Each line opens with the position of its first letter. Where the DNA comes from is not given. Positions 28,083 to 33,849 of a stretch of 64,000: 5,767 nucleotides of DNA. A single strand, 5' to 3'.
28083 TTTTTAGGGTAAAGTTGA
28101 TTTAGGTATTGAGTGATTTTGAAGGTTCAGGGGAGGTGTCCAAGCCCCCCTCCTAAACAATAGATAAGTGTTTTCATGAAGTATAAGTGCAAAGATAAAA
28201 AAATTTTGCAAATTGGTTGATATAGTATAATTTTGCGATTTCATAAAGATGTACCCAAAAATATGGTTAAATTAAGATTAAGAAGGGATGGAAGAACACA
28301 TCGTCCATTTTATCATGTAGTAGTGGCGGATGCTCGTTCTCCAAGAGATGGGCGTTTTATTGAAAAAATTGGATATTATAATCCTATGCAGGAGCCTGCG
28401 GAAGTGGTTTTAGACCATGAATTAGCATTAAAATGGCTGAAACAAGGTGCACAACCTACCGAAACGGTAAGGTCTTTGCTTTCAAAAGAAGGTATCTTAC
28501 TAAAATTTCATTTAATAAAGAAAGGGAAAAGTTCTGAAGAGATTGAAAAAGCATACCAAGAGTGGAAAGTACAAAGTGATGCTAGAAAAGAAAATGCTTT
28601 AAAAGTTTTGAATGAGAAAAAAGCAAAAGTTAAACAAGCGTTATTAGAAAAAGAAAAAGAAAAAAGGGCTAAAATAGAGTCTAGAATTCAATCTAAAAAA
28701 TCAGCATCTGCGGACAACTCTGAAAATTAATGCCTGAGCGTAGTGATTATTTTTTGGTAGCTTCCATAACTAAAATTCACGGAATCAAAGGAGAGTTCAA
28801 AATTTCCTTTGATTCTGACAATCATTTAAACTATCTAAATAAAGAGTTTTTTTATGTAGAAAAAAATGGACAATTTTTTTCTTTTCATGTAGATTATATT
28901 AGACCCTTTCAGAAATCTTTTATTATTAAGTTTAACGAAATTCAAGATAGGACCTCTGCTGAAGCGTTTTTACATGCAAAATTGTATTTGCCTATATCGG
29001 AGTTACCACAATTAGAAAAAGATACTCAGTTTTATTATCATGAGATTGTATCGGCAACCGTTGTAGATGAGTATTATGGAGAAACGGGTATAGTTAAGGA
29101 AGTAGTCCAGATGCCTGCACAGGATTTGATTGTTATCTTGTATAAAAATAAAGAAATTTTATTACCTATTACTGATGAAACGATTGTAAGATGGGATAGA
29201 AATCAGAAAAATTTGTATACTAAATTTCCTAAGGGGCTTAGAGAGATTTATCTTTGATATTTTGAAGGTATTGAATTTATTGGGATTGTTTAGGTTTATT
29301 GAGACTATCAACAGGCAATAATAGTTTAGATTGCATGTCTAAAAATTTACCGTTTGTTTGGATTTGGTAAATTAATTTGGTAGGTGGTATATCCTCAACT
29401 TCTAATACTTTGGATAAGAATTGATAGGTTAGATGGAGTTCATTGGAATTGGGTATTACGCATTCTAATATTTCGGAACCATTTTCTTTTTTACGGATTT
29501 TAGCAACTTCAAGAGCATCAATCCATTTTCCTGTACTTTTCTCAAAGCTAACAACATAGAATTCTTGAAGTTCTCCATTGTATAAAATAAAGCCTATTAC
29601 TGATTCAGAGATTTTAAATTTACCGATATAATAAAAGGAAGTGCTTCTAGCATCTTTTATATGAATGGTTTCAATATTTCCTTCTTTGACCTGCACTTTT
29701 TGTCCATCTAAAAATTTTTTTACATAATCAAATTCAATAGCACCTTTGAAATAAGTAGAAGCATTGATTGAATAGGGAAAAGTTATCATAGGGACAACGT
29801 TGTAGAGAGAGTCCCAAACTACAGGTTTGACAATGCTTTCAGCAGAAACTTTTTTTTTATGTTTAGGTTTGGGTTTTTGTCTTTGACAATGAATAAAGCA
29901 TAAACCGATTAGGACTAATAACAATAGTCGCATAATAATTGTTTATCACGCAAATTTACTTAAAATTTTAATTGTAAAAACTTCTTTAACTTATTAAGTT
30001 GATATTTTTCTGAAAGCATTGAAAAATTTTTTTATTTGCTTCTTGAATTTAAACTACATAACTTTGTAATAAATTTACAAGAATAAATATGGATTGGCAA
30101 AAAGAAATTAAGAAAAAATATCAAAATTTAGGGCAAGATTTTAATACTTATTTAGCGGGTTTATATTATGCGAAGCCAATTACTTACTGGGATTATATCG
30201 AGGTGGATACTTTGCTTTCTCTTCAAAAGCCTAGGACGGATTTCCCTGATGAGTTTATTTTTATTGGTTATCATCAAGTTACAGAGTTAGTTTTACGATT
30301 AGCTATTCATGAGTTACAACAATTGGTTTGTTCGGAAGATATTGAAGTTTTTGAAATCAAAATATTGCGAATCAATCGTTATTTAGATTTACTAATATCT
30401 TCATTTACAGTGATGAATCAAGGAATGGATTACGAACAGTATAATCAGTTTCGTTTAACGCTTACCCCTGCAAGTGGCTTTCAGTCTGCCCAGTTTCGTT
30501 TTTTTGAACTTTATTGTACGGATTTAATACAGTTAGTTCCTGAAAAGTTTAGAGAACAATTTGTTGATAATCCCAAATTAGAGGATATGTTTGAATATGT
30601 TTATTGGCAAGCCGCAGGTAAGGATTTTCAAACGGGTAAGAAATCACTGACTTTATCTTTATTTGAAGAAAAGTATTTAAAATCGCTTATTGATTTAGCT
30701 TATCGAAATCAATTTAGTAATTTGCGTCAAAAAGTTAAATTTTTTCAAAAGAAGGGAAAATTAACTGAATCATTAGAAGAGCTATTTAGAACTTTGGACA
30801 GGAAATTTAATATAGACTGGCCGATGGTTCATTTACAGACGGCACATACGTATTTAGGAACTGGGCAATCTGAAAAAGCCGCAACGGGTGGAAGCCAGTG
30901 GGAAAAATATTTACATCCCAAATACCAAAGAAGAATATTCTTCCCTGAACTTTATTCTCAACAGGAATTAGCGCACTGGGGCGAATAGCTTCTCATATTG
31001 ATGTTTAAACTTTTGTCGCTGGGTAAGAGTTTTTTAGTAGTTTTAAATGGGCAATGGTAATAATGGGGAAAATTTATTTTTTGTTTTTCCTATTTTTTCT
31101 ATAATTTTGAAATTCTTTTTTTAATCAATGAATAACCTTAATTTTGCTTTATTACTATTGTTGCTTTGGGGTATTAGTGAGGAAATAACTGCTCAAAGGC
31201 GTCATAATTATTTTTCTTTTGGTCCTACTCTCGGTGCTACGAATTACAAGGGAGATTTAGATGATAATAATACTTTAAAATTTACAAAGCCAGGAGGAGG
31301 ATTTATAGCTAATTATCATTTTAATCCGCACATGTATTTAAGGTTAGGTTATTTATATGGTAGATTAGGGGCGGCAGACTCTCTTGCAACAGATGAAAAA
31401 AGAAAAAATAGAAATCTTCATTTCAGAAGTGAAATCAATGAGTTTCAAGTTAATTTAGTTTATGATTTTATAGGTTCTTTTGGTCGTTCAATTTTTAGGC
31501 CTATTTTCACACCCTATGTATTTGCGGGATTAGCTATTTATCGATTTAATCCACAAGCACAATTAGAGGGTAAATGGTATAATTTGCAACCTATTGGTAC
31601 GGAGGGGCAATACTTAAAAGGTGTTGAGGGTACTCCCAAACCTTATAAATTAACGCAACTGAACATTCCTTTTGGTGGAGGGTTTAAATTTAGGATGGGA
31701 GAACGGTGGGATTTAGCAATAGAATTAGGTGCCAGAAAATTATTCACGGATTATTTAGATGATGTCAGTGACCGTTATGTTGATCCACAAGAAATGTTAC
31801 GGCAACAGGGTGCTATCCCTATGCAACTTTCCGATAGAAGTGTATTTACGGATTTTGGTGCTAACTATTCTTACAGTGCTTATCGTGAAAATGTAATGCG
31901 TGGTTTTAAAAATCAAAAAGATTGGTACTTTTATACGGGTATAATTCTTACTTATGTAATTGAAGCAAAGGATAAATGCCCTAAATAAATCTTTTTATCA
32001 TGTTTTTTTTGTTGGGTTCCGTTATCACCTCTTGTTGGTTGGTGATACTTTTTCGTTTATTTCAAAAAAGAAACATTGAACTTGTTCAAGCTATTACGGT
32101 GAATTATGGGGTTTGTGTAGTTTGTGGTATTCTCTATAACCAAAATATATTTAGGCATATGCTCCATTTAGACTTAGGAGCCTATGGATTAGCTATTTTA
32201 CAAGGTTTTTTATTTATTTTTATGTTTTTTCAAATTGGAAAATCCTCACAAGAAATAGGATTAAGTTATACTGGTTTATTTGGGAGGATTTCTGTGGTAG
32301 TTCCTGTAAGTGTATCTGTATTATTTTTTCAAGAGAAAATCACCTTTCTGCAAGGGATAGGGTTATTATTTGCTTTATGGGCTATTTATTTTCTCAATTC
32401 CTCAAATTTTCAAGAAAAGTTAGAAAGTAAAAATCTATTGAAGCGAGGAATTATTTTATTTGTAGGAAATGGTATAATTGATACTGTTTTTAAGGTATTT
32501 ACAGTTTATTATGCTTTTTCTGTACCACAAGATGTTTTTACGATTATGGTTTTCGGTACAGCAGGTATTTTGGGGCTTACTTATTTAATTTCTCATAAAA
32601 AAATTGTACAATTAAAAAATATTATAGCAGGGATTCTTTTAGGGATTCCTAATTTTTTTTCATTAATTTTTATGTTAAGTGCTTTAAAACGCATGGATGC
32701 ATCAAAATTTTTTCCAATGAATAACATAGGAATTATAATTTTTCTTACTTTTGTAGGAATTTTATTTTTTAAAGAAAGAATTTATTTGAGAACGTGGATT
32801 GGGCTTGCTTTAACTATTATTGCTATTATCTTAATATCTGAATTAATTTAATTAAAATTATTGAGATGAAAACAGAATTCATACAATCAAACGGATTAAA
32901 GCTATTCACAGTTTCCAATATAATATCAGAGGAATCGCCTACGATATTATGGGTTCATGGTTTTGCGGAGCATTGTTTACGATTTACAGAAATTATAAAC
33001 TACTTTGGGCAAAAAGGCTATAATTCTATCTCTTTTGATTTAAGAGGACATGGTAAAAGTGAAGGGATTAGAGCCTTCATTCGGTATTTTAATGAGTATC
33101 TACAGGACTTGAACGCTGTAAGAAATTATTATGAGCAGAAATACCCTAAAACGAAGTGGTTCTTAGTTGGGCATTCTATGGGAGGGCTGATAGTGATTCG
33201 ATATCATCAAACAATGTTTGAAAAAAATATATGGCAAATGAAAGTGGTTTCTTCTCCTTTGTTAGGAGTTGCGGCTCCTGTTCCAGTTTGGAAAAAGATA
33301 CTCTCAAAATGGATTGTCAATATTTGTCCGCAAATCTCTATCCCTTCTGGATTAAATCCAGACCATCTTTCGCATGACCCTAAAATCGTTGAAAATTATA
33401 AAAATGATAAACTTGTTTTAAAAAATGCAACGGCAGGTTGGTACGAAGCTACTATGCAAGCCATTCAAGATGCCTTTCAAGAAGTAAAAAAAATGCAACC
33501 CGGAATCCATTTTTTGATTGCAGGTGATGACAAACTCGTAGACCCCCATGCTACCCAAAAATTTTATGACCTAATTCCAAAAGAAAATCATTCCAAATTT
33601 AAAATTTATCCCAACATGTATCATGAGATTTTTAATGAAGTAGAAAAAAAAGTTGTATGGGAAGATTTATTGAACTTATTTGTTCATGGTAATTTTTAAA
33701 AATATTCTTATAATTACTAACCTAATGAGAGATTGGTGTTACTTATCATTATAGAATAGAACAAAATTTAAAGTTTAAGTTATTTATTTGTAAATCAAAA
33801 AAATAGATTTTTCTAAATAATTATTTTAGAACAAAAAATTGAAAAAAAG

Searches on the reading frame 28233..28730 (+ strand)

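Call 46: search_protein_families(library=pfam, proteins=[window:28233-28730:+], max_evalue=0.00001)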
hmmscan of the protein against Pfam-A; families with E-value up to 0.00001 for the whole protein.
window:28233-28730:+ (165 aa): 1 family
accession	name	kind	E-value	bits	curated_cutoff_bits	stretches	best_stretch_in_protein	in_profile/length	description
PF00886.24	Ribosomal_S16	-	8.4e-27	93.3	27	1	18-76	1-62/62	Ribosomal protein S16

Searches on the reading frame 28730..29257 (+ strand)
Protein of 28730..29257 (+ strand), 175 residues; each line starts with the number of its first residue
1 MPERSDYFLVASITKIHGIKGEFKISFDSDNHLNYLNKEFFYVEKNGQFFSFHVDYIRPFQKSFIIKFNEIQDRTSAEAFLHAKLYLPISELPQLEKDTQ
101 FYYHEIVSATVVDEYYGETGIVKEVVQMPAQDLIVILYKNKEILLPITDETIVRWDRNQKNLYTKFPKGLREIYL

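Call 46: search_protein_families(library=pfam, proteins=[window:28730-29257:+], max_evalue=0.00001)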
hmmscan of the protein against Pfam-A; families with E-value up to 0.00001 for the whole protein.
window:28730-29257:+ (175 aa): 2 families
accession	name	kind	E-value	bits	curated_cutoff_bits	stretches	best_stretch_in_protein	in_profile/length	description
PF01782.24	RimM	-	9.2e-16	58.3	23.5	1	10-90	2-83/84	RimM N-terminal domain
PF24986.1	PRC_RimM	-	4.1e-11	42.8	27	1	104-170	2-69/69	RimM PRC barrel domain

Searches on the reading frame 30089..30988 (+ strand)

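Call 46: search_protein_families(library=pfam, proteins=[window:30089-30988:+], max_evalue=0.00001)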
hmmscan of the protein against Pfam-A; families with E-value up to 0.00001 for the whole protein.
window:30089-30988:+ (299 aa): 1 family
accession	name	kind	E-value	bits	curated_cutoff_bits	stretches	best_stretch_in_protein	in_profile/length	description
PF03301.18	Trp_dioxygenase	-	2.5e-22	80.2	34.9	1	31-160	15-159/346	Tryptophan 2,3-dioxygenase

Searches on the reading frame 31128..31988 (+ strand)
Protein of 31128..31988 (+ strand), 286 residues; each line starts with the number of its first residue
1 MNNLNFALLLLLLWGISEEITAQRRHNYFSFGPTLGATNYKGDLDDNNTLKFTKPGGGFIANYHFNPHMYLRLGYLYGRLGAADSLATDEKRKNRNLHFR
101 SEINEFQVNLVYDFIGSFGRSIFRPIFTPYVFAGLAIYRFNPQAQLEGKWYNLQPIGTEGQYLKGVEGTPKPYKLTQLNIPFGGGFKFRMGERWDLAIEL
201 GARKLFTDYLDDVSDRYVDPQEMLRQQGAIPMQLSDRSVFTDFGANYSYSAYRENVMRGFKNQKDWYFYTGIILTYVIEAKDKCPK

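Call 47: search_protein_families(library=pfam, proteins=[window:31128-31988:+], max_evalue=0.00001)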
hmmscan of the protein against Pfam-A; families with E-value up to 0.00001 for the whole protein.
window:31128-31988:+ (286 aa): 2 families
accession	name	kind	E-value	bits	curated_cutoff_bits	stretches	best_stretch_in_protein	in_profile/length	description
PF19573.5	DUF6089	-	2.7e-19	69.9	23.2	1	30-249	22-217/226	Domain of unknown function (DUF6089)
PF13505.12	OMP_b-brl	-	4.4e-11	43.7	28.7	1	9-207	2-157/175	Outer membrane protein beta-barrel domain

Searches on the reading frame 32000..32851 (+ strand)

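Call 47: search_protein_families(library=pfam, proteins=[window:32000-32851:+], max_evalue=0.00001)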
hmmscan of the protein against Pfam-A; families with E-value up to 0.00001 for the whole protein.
window:32000-32851:+ (283 aa): 1 family
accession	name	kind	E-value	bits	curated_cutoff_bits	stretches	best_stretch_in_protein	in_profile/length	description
PF00892.27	EamA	-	1.2e-12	48.7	28.2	1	150-280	3-134/135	EamA-like transporter family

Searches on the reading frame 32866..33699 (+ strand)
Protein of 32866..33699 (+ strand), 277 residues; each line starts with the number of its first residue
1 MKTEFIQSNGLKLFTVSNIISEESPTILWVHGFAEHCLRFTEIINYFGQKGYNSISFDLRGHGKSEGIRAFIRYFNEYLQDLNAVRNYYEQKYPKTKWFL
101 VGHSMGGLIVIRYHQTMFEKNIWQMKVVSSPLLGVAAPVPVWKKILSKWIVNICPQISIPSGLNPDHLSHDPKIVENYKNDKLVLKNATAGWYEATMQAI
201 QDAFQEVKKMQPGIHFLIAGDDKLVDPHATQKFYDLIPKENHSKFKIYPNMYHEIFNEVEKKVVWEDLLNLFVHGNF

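Call 47: search_protein_families(library=pfam, proteins=[window:32866-33699:+], max_evalue=0.00001)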
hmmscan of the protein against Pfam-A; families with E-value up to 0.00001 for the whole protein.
window:32866-33699:+ (277 aa): 3 families
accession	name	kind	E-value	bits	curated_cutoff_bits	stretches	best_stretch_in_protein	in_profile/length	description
PF12146.15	Hydrolase_4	-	2.4e-60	204.3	27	1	25-259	5-238/239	Serine aminopeptidase, S33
PF00561.26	Abhydrolase_1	-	1.5e-18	67.8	25.8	1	25-114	1-87/245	alpha/beta hydrolase fold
PF12697.13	Abhydrolase_6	-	5.8e-10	40.6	26.3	1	27-231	1-185/217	Alpha/beta hydrolase family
